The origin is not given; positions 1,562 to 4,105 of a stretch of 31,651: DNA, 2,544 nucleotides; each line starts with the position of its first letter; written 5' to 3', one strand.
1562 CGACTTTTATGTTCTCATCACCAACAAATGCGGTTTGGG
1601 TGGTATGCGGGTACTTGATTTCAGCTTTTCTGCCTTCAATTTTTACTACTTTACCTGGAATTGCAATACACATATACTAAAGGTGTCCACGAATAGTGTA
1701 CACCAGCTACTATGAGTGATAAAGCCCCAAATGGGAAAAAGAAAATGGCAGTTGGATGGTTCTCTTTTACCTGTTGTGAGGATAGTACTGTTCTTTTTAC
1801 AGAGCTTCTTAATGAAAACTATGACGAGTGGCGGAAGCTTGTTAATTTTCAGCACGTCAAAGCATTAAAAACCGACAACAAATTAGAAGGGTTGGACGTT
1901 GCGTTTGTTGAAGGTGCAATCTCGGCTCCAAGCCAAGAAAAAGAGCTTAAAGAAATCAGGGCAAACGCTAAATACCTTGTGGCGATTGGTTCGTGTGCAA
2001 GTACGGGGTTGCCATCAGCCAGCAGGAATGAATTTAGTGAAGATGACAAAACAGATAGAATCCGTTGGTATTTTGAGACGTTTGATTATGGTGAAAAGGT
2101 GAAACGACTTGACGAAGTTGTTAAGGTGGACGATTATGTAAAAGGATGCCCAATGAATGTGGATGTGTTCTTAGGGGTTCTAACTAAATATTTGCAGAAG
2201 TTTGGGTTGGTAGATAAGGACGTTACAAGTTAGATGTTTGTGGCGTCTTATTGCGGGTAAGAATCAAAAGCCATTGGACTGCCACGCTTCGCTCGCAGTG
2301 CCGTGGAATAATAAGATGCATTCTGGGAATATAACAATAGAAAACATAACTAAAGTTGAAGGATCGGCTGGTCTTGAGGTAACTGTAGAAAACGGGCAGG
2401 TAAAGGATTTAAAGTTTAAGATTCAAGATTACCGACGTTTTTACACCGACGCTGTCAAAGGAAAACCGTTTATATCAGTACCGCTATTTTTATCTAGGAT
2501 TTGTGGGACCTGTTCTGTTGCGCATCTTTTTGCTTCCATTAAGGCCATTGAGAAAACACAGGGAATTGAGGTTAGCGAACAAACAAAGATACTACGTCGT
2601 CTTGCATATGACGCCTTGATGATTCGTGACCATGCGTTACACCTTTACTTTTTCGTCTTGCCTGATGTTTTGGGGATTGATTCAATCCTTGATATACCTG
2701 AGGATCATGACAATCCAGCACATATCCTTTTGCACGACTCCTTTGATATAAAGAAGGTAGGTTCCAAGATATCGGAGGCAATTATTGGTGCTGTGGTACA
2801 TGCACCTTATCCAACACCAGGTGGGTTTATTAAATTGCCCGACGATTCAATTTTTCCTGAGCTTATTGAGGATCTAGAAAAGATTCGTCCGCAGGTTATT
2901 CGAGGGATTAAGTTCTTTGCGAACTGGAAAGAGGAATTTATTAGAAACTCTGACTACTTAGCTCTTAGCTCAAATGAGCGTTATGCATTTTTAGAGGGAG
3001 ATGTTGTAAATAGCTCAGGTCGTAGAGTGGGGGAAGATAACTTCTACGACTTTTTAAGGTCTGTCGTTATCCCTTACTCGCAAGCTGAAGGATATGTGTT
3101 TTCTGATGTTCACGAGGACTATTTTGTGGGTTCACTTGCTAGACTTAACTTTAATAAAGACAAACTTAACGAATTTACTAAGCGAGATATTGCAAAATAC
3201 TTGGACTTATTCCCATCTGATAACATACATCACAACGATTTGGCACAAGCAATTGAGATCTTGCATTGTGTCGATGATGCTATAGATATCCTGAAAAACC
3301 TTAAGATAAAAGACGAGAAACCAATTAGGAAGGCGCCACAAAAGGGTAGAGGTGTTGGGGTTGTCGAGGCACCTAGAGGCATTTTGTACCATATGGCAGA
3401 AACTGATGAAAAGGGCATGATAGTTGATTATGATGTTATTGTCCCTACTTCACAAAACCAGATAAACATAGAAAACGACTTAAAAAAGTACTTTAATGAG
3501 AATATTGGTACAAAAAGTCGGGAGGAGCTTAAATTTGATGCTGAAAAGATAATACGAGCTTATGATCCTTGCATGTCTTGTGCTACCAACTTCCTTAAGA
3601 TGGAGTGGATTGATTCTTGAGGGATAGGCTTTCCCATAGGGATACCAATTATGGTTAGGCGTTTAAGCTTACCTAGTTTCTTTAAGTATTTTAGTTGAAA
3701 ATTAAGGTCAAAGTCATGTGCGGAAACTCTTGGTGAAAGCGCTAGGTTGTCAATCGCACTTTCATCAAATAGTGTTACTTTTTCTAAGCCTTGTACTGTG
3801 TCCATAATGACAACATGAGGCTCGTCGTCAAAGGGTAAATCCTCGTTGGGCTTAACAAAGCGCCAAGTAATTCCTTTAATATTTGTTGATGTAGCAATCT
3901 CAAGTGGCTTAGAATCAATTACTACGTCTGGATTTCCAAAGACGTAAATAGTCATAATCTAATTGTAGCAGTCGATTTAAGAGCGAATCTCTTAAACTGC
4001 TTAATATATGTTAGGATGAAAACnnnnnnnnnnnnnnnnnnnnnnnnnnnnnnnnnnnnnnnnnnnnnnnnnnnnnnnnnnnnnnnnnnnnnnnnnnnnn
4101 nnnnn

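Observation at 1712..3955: Minimal two-subunit [NiFe]-hydrogenase with mixed-group features and no diaphorase/FeS partner genes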

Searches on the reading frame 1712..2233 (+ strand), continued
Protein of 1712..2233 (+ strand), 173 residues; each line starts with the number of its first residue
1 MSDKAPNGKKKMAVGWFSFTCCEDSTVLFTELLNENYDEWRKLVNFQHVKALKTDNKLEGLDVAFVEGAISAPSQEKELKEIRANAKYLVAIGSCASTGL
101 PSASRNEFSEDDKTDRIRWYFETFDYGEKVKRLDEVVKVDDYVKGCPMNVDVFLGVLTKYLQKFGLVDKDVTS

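Call 51: find_encoding_contigs(protein=P0387, flank=10000, max_places=1)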
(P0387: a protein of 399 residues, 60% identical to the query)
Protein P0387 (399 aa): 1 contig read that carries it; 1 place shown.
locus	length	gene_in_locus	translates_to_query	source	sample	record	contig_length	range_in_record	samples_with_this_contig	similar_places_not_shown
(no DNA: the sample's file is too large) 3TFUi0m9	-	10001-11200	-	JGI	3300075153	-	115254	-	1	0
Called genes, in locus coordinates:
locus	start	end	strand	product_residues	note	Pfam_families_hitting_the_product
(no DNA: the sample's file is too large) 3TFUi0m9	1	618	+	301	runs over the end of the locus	PF01926:MMR_HSR1, PF02421:FeoB_N, PF16897:MMR_HSR1_Xtn (weak), PF02824:TGS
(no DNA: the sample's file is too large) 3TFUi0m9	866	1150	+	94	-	-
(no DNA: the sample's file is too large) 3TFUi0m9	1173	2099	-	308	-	PF24827:AstE_AspA_cat (weak)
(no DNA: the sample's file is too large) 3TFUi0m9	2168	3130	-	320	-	PF00579:tRNA-synt_1b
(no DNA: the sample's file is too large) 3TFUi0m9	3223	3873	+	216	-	PF07853:DUF1648, PF13630:SdpI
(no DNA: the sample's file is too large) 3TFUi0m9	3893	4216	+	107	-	PF01155:HypA (weak)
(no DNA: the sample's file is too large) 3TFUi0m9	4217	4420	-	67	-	-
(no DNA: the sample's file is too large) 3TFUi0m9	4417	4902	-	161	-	-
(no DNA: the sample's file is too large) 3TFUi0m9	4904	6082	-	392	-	PF04055:Radical_SAM, PF13186:SPASM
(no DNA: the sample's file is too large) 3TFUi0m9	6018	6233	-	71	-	-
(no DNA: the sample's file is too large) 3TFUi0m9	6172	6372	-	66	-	-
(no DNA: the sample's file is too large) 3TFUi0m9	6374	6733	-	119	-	-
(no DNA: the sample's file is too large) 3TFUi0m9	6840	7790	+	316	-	PF01047:MarR (faint), PF13412:HTH_24 (weak), PF13404:HTH_AsnC-type (weak)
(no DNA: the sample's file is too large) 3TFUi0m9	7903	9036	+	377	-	PF07588:DUF1554 (weak), PF08308:PEGA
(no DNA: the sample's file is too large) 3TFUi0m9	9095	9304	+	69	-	PF01455:HupF_HypC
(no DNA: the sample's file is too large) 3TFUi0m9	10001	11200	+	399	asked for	PF00970:FAD_binding_6, PF00175:NAD_binding_1, PF08030:NAD_binding_6 (faint), PF01058:Oxidored_q6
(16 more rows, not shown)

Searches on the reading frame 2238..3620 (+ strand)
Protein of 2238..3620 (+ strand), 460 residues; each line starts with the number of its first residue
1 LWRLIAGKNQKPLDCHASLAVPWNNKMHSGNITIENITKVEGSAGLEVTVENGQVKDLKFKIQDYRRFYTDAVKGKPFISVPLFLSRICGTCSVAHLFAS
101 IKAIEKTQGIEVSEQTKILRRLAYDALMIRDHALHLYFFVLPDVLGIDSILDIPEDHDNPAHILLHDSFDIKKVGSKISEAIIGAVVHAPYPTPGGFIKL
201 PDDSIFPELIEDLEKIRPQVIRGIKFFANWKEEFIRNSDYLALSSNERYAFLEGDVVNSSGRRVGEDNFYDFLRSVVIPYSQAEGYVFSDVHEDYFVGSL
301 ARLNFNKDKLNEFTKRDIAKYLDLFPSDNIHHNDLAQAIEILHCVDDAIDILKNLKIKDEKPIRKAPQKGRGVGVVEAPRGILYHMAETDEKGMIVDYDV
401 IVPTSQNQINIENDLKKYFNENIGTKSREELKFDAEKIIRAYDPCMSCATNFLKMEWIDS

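Call 4: search_protein_families(library=pfam, proteins=[window:2238-3620:+], max_evalue=0.01)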
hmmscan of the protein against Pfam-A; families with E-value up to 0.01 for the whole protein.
window:2238-3620:+ (460 aa): 1 family
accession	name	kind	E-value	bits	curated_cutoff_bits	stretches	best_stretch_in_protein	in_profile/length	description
PF00374.24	NiFeSe_Hases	-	3.9e-28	99.1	25.8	2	73-153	7-87/508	Nickel-dependent hydrogenase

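Call 5: search_protein_families(library=ncbifam, proteins=[window:2238-3620:+], max_evalue=0.01)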
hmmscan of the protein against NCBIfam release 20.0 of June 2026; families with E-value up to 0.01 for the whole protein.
window:2238-3620:+ (460 aa): 10 families
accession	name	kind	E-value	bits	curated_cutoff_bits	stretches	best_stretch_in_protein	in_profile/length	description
NF040828.1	sulfhyd_ShyA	equivalog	1.1e-69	235.4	700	1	32-455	3-415/415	NAD(P)-dependent hydrogenase/sulfhydrogenase 2 subunit alpha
NF040832.1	sulfhyd_HydA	equivalog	8.4e-63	212.9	880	1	32-453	5-424/426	NADPH-dependent hydrogenase/sulfhydrogenase 1 subunit alpha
NF041785.2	VhuA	equivalog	1.5e-41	142.3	800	1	30-416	2-410/418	F420-non-reducing hydrogenase Vhu subunit A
NF033181.1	NiFeSe_hydrog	equivalog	9.1e-38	130.4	600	2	31-150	3-121/507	nickel-dependent hydrogenase large subunit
TIGR03295.1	frhA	equivalog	7.3e-35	120.7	392.5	1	31-455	4-399/412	coenzyme F420 hydrogenase subunit alpha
NF045518.1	H2_NiFeSe_large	exception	1.2e-29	103.6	780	2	31-143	3-114/485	NiFeSe hydrogenase large subunit HysA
NF007778.0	PRK10467.1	equivalog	7.4e-25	87.2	969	2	30-152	3-124/567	hydrogenase 2 large subunit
NF007550.0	PRK10170.1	equivalog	4e-20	71.8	1101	2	32-143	19-130/597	Ni/Fe-hydrogenase large subunit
NF041786.2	VhuU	equivalog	3.1e-05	23.7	70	1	436-451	12-27/45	F420-non-reducing hydrogenase selenoprotein subunit VhuU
NF004739.1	PRK06075.1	equivalog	0.0053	15.6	360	0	47-136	19-108/384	NADH-quinone oxidoreductase subunit D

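Call 7: search_solved_structures(query=window:2316-3620:+, max_evalue=0.01, show_alignments=2)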
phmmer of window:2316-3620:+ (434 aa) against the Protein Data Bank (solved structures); distinct sequences matched with E-value up to 0.01: 70 (the best 60 are shown).
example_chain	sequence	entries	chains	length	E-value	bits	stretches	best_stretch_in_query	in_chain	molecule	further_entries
5yxy_A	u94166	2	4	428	3.9e-55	190.8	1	6-426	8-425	Cytosolic NiFe-hydrogenase, alpha subunit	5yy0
9nez_D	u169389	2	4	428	1.1e-52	182.7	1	6-428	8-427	Sulfhydrogenase 1 subunit alpha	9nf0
9e15_B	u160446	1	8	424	3.6e-52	181.1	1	6-424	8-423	Sulfhydrogenase 1 subunit alpha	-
9e1j_B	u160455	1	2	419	3.9e-52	181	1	6-424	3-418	Sulfhydrogenase 1 subunit alpha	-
5odc_F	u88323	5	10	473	1.2e-44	156.2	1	6-428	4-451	Methyl-viologen reducing hydrogenase subunit A | Methyl-viologen reducing hydrogenase, subunit A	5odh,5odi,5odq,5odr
9sw2_F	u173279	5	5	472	1.6e-36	129.5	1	6-427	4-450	F420-non-reducing hydrogenase subunit A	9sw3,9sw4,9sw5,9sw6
7t2r_D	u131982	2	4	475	7.2e-36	127.4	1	7-426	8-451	NiFe hydrogenase large subunit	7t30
9sfi_g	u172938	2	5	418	1.3e-34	123.2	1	4-388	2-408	Coenzyme F420-reducing hydrogenase, alpha subunit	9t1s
5xf9_D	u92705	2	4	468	2e-31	112.8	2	6-173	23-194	NAD-reducing hydrogenase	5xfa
3zfs_A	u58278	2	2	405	4.4e-23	85.2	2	5-129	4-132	F420-REDUCING HYDROGENASE, SUBUNIT ALPHA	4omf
4ci0_A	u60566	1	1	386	2.2e-22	82.9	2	5-129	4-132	F420-REDUCING HYDROGENASE, SUBUNIT ALPHA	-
5jsu_B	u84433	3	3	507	2.3e-22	82.9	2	5-128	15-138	Periplasmic [NiFeSe] hydrogenase, large subunit, selenocysteine-containing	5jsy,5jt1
6g7m_L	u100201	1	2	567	6.1e-21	78.2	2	4-126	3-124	Hydrogenase-2 large chain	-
6en9_L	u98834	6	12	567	6.7e-21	78.1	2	4-126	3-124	Hydrogenase-2 large chain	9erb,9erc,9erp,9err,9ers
5jsh_B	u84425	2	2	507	7.3e-21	77.9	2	5-128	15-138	Periplasmic [NiFeSe] hydrogenase, large subunit, selenocysteine-containing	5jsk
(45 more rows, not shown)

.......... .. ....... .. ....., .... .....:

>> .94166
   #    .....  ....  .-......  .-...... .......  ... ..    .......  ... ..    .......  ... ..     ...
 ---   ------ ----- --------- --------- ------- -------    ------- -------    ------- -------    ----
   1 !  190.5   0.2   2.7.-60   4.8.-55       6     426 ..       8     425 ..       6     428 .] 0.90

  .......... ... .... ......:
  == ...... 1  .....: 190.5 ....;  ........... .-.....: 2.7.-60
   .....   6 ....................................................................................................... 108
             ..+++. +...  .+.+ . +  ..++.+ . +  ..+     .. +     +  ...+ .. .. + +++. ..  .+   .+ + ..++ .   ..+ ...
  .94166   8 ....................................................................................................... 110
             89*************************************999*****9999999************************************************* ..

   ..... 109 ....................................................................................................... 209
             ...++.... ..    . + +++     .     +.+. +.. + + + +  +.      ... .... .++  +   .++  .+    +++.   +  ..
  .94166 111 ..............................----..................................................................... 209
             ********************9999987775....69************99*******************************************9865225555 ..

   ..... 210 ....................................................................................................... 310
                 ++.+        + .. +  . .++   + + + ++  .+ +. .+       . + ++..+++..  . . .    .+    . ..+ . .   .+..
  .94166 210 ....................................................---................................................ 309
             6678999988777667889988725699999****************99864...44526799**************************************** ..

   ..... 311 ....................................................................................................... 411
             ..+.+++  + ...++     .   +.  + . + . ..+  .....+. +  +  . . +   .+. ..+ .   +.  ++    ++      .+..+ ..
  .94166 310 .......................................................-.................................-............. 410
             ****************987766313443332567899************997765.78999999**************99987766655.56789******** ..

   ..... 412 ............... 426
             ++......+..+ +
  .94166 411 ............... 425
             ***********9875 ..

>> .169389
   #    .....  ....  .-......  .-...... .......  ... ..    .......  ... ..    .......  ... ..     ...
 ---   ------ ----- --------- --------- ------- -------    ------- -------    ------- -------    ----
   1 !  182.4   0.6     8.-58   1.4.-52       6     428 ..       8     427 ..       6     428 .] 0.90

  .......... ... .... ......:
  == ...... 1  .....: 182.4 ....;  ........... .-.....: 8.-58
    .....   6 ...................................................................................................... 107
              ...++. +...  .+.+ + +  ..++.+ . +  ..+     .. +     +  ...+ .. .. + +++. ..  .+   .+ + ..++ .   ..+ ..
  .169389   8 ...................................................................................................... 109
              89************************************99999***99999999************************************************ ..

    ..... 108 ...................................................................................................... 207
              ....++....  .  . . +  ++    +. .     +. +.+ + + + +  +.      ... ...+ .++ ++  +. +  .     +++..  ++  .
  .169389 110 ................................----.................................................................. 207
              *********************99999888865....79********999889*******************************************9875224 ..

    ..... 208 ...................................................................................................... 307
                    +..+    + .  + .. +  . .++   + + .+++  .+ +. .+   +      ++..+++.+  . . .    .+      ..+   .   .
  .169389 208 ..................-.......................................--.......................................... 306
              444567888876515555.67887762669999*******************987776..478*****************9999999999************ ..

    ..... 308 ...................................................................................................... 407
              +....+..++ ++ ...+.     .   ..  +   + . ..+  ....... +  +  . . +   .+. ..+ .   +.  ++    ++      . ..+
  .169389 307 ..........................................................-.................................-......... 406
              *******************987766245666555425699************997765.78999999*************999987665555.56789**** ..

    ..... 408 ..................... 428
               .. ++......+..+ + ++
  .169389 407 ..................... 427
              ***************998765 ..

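Call 23: find_related_loci(query=window:2316-3620:+, collection=genome_contigs, flank=10000)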
Query window:2316-3620:+ (434 aa) in genome_contigs; peptide patterns used: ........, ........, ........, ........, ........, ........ (x = any residue, [..] = any of these).
167 stretches matched a pattern; 10 encode a relative of the query (tblastn E <= 1e-3); 10 distinct loci.
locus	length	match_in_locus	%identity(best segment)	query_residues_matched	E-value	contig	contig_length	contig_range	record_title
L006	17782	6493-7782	76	1-431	0e+0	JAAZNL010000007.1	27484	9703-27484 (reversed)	MAG: candidate division WWE3 bacterium isolate AS27yjCOA_165 12119_AS27, whole genome shotgun sequence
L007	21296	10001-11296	75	1-433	0e+0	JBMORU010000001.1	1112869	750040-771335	MAG: Patescibacteria group bacterium isolate Betzabe_MAG188 MAG188_1, whole genome shotgun sequence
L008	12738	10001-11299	73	1-434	0e+0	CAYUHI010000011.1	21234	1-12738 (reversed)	MAG TPA_asm: uncultured Gammaproteobacteria bacterium isolate SRP342105_co1_69 genome assembly, contig: NODE_3301_length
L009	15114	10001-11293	75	1-432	0e+0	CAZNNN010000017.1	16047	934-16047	MAG TPA_asm: uncultured Candidatus Saccharibacteria bacterium isolate binchicken_co387_497 genome assembly, contig: NODE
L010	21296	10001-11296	74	1-432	0e+0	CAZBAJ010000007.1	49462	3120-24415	MAG TPA_asm: uncultured Candidatus Saccharibacteria bacterium isolate SRP263991_co1_503 genome assembly, contig: NODE_66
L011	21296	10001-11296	72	1-433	0e+0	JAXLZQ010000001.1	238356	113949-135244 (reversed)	MAG: Patescibacteria group bacterium isolate STL-PAT6 C2.25.fa-1, whole genome shotgun sequence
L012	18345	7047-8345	68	1-434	0e+0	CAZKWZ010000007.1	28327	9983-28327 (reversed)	MAG TPA_asm: uncultured Gammaproteobacteria bacterium isolate SRP220891_co1_32 genome assembly, contig: NODE_3169_length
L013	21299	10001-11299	68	1-434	0e+0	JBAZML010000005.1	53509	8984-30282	MAG: Candidatus Shapirobacteria bacterium isolate SO_2017_LW4_41 scaffold_1336_c2_LW137-91_2017, whole genome shotgun se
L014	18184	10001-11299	76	1-434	0e+0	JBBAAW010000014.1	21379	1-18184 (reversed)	MAG: Patescibacteria group bacterium isolate SO_2017_GW3_51 scaffold_1394_c1_OW296A_2017, whole genome shotgun sequence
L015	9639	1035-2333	74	1-434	0e+0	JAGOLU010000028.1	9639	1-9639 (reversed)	Candidatus Woesebacteria bacterium isolate Gw_Eff_bin_148 Gw_Eff_18941_length_9639_cov_9.687658, whole genome shotgun se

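Call 53: search_protein_families(library=pfam, proteins=[L009:499-3441:-, L009:3967-6435:-, L009:6553-7764:-, L009:7903-9195:-, L009:13165-14319:+, L014:12375-13367:+, L014:13386-14477:+, L011:15716-16966:-, L015:4872-6383:+, L008:5960-8170:+], max_evalue=0.00001)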
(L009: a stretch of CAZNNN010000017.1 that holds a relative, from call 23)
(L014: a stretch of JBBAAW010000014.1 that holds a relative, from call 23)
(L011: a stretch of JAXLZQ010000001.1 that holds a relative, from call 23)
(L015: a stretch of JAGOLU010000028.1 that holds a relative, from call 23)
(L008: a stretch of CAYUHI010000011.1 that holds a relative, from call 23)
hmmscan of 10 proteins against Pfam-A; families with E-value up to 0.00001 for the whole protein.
L009:499-3441:- (981 aa): 9 families
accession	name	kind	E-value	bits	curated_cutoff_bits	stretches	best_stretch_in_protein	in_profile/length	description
PF17760.6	UvrA_inter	-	1e-23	83.7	23.3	1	135-258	1-106/109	UvrA interaction domain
PF17755.6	UvrA_DNA-bind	-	6.4e-22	78.4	23.2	1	326-425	6-110/110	UvrA DNA-binding domain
PF00005.33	ABC_tran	-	9.3e-19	68.8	25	0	663-691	1-29/137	ABC transporter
PF02463.25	SMC_N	-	7.1e-12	45.7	40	0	662-942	12-209/220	RecF/RecN/SMC N terminal domain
PF13304.12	AAA_21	-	1.7e-08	35.3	27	0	879-928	247-296/304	AAA domain, putative AbiEii toxin, Type IV TA system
PF13555.12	AAA_29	-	3.3e-07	30.4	27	0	670-690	19-39/61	P-loop containing region of AAA domain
PF13175.12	AAA_15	-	4e-07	30.4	32.1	0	537-571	329-363/374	AAA ATPase domain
PF03193.22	RsgA_GTPase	-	6.9e-06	26.4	30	0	9-46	87-123/174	RsgA GTPase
PF20703.3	nSTAND1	-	7.2e-06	26.3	27.1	0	15-51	19-55/379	Novel STAND NTPase 1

L009:3967-6435:- (823 aa): 2 families
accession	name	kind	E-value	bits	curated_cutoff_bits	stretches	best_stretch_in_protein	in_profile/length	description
PF00912.28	Transgly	-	7.8e-59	198.5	27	1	224-397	4-177/178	Transglycosylase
PF00905.27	Transpeptidase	-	3.8e-24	85.9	22.1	1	485-739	1-278/299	Penicillin binding protein transpeptidase domain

L009:6553-7764:- (404 aa): 3 families
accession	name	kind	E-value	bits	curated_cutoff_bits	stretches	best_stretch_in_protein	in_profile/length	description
PF13173.12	AAA_14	-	8.1e-34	116.9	27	1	38-173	3-129/129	AAA domain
PF13635.12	DUF4143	-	1.1e-16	61.4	28.1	1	223-361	1-154/160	Domain of unknown function (DUF4143)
PF01637.24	ATPase_2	-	1.1e-07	32.3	33.2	1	24-175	5-190/225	ATPase domain predominantly from Archaea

L009:7903-9195:- (431 aa): 2 families
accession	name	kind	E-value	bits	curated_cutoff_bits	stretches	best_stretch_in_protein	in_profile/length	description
PF13635.12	DUF4143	-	6.6e-33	114.2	28.1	1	226-379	2-160/160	Domain of unknown function (DUF4143)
PF13173.12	AAA_14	-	1.4e-27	96.6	27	1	35-159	2-129/129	AAA domain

L009:13165-14319:+ (385 aa): 0 families

L014:12375-13367:+ (331 aa): 1 family
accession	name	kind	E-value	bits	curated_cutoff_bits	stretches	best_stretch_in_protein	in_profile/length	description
PF01933.23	CofD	-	1.3e-80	271.2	30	1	6-291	1-285/290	2-phospho-L-lactate transferase CofD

L014:13386-14477:+ (364 aa): 0 families

L011:15716-16966:- (417 aa): 2 families
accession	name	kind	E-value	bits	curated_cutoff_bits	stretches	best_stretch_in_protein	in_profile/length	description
PF03600.22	CitMHS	-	1.2e-34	120.3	31.9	2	22-362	4-334/336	Citrate transporter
PF07158.17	MatC_N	-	3e-28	99.2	23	1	9-153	6-149/149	Dicarboxylate carrier protein MatC N-terminus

L015:4872-6383:+ (504 aa): 4 families
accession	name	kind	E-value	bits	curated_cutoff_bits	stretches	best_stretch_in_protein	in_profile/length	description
PF01078.27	Mg_chelatase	-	8.2e-92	306.7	20.3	1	192-397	1-206/207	Magnesium chelatase, subunit ChlI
PF13541.12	ChlI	-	2.1e-43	147.5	27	1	20-143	1-121/121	Subunit ChlI of Mg-chelatase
PF13335.12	Mg_chelatase_C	-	2.9e-28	98.7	26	1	405-500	2-94/94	Magnesium chelatase, subunit ChlI C-terminal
PF00493.29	MCM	-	3.3e-06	26.8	23.3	1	290-353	114-177/224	MCM P-loop domain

L008:5960-8170:+ (737 aa): 1 family
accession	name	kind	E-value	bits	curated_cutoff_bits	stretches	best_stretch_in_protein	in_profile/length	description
PF13620.12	CarboxypepD_reg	-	5.9e-10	39.8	32.3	0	558-608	3-50/82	Carboxypeptidase regulatory-like domain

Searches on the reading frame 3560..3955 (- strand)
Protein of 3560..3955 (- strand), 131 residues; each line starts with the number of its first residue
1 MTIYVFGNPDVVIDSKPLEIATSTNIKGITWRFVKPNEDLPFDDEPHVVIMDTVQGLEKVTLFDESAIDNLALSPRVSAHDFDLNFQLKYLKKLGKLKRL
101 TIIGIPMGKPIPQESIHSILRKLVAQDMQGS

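Call 4: search_protein_families(library=pfam, proteins=[window:3560-3955:-], max_evalue=0.01)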
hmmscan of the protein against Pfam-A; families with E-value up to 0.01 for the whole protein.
window:3560-3955:- (131 aa): 1 family
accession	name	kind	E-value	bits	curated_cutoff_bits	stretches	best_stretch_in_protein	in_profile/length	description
PF01750.23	HycI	-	0.00015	22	23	1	45-125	36-117/130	Hydrogenase maturation protease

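Call 5: search_protein_families(library=ncbifam, proteins=[window:3560-3955:-], max_evalue=0.01)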
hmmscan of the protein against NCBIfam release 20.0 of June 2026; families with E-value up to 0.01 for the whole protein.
window:3560-3955:- (131 aa): 2 families
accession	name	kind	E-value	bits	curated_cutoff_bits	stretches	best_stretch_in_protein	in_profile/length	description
TIGR00072.1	hydrog_prot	superfamily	0.00032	20.7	47.45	1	46-107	53-117/145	hydrogenase maturation protease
TIGR00140.1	hupD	subfamily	0.0054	16.7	151.8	1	46-127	54-135/151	HyaD/HybD family hydrogenase maturation endopeptidase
